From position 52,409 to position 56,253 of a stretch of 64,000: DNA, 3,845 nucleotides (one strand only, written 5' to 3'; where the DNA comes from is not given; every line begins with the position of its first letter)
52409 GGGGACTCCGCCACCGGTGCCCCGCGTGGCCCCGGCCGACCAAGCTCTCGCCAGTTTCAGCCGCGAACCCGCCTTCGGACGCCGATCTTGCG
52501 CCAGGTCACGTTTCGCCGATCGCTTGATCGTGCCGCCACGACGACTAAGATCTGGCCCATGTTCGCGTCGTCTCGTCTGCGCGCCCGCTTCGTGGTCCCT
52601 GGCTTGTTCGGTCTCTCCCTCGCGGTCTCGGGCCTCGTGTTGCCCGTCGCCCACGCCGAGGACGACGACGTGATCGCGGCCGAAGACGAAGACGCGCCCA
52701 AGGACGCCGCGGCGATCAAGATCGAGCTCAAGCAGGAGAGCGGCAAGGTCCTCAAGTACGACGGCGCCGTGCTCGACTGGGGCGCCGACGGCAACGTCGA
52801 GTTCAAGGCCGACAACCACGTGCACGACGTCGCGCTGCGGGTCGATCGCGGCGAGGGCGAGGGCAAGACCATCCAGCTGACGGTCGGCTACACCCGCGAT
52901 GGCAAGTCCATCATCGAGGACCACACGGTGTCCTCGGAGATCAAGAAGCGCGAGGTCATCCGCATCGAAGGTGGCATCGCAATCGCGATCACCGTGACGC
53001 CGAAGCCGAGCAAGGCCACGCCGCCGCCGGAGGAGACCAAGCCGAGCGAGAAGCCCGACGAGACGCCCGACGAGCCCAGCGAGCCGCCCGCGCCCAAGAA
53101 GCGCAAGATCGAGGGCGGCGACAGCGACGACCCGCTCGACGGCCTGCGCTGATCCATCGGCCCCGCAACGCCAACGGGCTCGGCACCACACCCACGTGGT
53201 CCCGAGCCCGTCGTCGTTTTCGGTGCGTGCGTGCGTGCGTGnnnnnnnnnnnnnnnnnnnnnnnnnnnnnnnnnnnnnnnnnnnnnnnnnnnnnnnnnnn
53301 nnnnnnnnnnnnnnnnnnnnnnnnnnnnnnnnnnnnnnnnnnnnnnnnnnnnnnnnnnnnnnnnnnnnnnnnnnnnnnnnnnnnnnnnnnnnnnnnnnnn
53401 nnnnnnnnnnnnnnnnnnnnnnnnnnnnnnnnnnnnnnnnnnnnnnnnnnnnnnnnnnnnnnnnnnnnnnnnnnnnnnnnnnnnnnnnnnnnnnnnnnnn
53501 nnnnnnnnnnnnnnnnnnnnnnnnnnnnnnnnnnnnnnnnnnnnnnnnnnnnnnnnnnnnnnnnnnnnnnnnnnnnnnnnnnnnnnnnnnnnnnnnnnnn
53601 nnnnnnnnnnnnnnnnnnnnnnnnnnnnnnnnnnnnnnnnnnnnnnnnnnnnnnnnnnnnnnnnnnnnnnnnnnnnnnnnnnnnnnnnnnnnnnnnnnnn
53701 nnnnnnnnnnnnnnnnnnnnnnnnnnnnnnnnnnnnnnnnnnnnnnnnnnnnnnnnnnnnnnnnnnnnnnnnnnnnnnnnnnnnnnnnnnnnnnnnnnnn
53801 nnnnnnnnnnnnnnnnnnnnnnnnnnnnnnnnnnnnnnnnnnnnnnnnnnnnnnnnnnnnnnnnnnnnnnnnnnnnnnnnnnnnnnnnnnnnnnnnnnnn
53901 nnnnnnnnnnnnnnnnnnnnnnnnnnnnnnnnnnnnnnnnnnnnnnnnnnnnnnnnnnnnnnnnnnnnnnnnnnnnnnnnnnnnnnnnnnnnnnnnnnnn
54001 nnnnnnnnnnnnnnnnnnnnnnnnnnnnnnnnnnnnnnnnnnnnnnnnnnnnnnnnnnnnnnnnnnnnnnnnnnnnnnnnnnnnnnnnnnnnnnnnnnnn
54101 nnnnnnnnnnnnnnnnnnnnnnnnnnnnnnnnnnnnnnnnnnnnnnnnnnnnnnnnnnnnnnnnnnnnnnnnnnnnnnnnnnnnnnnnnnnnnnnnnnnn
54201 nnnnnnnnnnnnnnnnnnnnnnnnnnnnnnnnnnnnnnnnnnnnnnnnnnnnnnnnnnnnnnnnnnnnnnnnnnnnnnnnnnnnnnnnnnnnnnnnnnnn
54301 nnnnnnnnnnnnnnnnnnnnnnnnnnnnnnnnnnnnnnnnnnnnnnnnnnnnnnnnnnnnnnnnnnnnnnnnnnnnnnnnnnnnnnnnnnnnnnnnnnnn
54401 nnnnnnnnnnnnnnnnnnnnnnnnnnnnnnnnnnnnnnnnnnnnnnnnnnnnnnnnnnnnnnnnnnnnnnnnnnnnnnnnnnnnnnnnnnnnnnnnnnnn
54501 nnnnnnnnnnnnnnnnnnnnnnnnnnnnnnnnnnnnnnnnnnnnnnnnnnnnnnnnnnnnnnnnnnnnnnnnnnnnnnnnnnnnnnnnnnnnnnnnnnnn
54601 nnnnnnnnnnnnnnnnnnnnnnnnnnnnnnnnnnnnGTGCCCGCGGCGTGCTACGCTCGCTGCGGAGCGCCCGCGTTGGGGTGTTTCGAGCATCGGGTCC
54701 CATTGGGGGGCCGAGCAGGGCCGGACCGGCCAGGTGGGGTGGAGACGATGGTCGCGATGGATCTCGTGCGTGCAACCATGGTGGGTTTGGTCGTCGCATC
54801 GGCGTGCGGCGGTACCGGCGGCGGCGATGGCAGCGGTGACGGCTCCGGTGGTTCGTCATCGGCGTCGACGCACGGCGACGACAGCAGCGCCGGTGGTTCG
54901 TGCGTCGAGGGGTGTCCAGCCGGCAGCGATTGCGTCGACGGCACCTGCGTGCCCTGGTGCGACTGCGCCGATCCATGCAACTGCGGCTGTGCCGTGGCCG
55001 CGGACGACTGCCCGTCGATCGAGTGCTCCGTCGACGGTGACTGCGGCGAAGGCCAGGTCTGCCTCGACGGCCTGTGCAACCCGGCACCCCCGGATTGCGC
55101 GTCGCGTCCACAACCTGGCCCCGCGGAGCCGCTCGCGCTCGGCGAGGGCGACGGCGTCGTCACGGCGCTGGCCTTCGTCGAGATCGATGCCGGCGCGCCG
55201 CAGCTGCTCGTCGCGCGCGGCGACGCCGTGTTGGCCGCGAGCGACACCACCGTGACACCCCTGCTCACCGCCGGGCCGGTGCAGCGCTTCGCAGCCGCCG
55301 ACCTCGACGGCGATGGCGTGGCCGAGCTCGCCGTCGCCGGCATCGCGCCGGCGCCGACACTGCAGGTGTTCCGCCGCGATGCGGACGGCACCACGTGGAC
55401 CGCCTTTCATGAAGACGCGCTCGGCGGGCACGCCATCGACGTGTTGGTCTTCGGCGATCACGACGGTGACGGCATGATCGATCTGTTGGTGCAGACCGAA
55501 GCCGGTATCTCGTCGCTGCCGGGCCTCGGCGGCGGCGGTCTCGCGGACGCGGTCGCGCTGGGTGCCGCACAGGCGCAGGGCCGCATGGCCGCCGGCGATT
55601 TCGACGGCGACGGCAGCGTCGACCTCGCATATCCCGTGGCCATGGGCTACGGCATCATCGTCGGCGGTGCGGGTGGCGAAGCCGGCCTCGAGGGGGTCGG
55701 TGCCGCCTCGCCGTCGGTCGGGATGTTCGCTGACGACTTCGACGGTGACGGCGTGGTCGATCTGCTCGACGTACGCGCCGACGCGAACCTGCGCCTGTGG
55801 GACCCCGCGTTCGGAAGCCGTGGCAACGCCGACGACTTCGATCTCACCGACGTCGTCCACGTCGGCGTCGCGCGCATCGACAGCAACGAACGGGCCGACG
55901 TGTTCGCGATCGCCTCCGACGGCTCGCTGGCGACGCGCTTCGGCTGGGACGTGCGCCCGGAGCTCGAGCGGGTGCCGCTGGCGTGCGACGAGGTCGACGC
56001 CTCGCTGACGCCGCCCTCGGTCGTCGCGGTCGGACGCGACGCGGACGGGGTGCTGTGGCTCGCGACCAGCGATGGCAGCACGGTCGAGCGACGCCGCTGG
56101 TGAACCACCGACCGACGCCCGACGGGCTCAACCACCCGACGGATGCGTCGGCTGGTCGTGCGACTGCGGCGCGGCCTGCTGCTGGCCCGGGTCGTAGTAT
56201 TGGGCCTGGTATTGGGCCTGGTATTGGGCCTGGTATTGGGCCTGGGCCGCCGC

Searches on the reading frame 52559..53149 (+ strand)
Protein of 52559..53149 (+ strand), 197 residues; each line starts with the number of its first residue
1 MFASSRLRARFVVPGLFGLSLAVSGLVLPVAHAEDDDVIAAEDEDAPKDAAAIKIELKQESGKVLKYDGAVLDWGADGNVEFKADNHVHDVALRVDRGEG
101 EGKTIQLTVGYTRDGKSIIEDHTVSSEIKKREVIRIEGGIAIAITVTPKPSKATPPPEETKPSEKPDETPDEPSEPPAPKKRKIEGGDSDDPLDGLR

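Call 55: predict_structure(alignment_id=A4)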
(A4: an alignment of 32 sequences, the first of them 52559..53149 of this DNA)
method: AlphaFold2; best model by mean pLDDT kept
length: 197 residues; sequences in the alignment: 32
mean_pLDDT: 71.9   pTM: 0.52
mean pLDDT of the five models: 71.9, 70.7, 70.6, 70.1, 69.8
residues with pLDDT >= 90: 82; 70-90: 21; 50-70: 46; < 50: 48
segments of 3 or more residues with pLDDT < 50: 24-29, 33-43, 153-155, 157-166, 168-170, 183-187
pLDDT, mean of each block of 10 residues (from residue 1): 53 51 48 42 58 94 93 92 94 90 88 94 91 92 91 51 47 52 50 61
secondary structure, 60 per line:
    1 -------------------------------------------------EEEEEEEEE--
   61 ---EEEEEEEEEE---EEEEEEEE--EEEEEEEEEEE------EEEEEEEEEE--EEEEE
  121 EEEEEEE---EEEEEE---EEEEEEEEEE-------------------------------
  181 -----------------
elements in order: E50-58 E64-73 E77-84 E87-97 E104-113 E116-127 E131-136 E140-149

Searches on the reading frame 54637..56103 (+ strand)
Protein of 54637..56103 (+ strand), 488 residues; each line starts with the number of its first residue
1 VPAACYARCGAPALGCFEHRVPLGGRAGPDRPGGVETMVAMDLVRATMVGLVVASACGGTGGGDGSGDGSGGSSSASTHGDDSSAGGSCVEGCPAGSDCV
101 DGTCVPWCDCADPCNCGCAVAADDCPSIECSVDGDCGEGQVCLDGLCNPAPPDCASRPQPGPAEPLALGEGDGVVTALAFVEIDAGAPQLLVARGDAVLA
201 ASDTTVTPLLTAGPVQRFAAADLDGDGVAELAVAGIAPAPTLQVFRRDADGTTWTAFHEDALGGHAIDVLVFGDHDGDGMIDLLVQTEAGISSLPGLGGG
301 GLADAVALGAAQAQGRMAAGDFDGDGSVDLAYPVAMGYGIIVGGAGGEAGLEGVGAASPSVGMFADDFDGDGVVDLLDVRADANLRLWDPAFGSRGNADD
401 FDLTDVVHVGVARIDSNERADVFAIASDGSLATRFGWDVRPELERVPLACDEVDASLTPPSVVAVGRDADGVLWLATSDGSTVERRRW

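Call 80: search_protein_families(library=pfam, proteins=[window:54637-56103:+], max_evalue=0.001)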
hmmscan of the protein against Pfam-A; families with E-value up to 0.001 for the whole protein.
window:54637-56103:+ (488 aa): 2 families
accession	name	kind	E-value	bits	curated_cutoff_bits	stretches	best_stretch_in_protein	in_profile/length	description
PF13517.12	FG-GAP_3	-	9.1e-12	45.8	26.9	2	222-285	1-61/61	FG-GAP-like repeat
PF01839.29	FG-GAP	-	0.00098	19.4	22.1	0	218-234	5-21/37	FG-GAP repeat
